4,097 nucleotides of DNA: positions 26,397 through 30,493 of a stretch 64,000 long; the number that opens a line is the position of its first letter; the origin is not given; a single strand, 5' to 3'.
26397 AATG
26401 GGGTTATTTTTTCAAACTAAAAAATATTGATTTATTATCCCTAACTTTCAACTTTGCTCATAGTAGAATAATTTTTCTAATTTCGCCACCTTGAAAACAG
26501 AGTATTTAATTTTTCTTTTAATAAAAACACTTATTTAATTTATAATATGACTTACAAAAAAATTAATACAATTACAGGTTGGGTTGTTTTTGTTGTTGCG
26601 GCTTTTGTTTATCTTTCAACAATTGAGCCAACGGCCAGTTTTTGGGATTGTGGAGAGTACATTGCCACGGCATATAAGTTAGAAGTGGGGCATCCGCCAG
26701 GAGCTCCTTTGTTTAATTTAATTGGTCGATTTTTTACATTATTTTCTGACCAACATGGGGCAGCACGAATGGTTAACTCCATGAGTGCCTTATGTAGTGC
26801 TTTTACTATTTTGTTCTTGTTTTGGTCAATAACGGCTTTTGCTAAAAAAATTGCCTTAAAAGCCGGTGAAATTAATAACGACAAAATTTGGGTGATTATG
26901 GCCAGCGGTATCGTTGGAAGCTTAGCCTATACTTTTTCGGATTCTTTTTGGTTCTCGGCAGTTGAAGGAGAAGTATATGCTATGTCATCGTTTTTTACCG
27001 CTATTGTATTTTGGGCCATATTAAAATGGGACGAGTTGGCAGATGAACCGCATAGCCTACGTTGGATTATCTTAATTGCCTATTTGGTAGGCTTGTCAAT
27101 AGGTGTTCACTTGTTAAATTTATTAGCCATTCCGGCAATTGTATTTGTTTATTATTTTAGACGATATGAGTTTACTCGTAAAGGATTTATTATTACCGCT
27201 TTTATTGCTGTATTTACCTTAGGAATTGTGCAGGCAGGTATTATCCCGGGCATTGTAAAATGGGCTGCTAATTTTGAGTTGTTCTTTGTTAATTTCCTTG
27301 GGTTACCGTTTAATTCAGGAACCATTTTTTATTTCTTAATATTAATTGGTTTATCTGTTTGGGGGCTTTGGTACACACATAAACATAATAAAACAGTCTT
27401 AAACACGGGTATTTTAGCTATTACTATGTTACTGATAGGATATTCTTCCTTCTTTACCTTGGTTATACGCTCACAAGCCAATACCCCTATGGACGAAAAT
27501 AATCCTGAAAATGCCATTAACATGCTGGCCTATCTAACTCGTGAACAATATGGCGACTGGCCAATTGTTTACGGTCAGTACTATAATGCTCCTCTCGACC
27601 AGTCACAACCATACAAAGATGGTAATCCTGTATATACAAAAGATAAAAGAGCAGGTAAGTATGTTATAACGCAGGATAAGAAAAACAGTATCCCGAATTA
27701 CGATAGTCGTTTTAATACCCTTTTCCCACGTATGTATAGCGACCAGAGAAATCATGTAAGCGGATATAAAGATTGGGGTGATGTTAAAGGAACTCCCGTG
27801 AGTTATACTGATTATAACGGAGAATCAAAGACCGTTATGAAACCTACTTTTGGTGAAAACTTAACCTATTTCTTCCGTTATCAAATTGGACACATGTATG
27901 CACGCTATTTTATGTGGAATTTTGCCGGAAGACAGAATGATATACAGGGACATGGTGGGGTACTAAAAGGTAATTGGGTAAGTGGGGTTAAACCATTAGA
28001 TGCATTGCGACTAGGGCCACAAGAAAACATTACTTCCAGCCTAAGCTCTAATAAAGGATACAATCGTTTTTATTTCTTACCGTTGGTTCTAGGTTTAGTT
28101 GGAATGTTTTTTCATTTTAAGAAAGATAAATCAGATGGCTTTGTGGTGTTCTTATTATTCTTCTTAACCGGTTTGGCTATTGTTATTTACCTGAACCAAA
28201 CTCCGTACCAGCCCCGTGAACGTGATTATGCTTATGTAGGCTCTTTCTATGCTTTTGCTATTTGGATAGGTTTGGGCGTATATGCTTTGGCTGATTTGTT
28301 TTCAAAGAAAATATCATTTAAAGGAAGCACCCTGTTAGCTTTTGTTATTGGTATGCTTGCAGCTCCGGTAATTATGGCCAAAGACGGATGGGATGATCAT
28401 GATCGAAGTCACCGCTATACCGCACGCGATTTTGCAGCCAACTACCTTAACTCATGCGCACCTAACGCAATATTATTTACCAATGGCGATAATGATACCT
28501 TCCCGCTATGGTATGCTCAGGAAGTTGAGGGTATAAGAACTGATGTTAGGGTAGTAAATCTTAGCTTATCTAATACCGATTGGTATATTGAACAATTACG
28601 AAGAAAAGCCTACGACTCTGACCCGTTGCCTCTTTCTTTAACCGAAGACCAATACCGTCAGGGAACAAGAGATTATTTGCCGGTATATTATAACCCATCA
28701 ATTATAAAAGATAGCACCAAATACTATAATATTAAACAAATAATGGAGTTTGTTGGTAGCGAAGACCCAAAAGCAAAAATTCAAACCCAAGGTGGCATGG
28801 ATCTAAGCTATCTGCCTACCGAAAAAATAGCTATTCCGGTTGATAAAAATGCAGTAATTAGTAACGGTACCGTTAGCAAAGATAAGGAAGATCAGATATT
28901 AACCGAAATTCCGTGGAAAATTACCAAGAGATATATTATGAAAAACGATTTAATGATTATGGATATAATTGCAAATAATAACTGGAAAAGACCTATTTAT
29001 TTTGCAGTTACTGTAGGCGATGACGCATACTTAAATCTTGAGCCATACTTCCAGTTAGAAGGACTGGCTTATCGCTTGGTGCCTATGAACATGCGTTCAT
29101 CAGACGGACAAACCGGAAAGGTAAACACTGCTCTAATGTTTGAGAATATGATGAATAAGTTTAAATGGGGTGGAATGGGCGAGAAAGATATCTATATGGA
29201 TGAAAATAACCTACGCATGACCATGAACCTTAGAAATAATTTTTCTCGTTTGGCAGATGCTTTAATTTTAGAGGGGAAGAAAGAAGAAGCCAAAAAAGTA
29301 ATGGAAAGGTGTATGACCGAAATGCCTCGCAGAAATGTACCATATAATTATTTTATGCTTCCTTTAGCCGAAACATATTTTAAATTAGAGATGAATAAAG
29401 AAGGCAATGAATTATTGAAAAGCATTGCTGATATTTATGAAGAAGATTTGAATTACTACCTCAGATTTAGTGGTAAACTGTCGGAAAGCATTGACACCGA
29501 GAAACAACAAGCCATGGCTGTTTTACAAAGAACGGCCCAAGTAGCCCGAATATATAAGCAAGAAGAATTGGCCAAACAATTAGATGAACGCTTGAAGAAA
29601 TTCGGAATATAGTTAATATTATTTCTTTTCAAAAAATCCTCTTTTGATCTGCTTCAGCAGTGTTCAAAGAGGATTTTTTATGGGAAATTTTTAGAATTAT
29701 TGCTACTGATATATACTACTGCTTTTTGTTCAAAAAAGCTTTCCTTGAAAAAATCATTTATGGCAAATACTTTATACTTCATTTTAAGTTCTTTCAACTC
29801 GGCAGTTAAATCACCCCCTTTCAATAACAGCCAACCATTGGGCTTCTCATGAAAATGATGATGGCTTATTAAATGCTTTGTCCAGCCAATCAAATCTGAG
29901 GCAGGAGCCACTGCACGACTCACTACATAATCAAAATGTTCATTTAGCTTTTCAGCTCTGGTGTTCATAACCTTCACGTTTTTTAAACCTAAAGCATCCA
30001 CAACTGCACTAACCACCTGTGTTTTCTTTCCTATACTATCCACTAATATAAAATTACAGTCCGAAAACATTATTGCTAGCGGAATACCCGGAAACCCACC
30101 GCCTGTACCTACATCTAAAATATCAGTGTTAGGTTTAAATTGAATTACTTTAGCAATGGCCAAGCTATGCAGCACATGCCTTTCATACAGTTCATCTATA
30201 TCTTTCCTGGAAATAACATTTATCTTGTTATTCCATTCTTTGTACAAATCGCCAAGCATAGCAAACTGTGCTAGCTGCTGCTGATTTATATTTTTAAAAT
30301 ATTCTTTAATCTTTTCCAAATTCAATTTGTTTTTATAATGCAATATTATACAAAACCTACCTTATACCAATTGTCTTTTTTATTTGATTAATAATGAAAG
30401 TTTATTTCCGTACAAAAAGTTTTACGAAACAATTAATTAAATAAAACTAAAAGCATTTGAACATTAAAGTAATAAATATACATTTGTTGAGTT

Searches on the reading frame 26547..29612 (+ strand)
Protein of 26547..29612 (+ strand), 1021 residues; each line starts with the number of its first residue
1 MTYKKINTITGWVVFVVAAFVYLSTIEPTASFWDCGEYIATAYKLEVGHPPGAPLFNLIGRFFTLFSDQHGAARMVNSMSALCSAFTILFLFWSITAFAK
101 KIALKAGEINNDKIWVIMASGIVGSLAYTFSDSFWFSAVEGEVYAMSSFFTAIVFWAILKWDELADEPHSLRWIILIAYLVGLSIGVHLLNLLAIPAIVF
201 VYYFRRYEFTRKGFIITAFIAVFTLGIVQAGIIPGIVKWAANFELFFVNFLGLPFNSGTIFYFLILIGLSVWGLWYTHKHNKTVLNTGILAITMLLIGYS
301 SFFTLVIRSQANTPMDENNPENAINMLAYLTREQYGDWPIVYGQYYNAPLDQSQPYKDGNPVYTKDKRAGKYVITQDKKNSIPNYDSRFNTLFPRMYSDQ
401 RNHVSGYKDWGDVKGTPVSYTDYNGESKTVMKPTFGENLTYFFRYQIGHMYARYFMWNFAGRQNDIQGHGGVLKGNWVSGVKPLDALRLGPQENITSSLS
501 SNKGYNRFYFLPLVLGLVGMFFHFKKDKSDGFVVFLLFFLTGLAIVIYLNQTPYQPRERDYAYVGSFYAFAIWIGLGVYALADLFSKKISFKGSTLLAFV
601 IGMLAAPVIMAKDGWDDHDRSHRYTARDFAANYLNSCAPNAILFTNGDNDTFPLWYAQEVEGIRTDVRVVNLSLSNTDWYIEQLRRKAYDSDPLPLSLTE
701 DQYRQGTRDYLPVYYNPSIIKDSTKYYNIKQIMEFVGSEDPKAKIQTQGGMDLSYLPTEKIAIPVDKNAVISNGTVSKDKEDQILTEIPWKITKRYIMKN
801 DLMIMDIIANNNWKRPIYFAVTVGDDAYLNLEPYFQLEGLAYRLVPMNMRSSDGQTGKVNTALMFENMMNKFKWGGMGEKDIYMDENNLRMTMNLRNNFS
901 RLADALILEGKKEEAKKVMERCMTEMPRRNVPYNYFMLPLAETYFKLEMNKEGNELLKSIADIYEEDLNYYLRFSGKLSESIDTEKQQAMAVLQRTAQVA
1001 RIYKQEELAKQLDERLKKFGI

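Call 9: search_protein_families(library=pfam, proteins=[window:26547-29612:+], max_evalue=0.001)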
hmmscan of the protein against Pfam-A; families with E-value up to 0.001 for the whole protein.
window:26547-29612:+ (1021 aa): 1 family
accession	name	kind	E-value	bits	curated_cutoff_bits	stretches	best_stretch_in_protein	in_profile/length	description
PF11028.14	TMEM260-like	-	5.8e-77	257.9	24.2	1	34-208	1-176/179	Protein O-mannosyl-transferase TMEM260-like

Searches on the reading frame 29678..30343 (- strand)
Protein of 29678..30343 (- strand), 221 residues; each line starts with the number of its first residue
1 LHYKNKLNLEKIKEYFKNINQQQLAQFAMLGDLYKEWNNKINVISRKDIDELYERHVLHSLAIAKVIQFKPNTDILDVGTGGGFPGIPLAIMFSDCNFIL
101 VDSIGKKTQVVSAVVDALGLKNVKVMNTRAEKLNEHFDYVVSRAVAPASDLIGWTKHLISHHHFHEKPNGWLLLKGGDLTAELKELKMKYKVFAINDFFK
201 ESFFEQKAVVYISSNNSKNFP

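Call 9: search_protein_families(library=pfam, proteins=[window:29678-30343:-], max_evalue=0.001)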
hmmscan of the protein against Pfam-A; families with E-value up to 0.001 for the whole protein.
window:29678-30343:- (221 aa): 4 families
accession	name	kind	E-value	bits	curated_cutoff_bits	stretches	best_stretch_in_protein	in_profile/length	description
PF02527.21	GidB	-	3.4e-41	141.1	27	1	25-199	3-172/184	rRNA small subunit methyltransferase G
PF13847.12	Methyltransf_31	-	9.5e-09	35.5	27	1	70-183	2-118/145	Methyltransferase domain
PF13649.12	Methyltransf_25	-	0.00016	22.7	27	1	75-143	1-71/97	Methyltransferase domain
PF02390.23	Methyltransf_4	-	0.00082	19.3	24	0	74-137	4-68/173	Putative methyltransferase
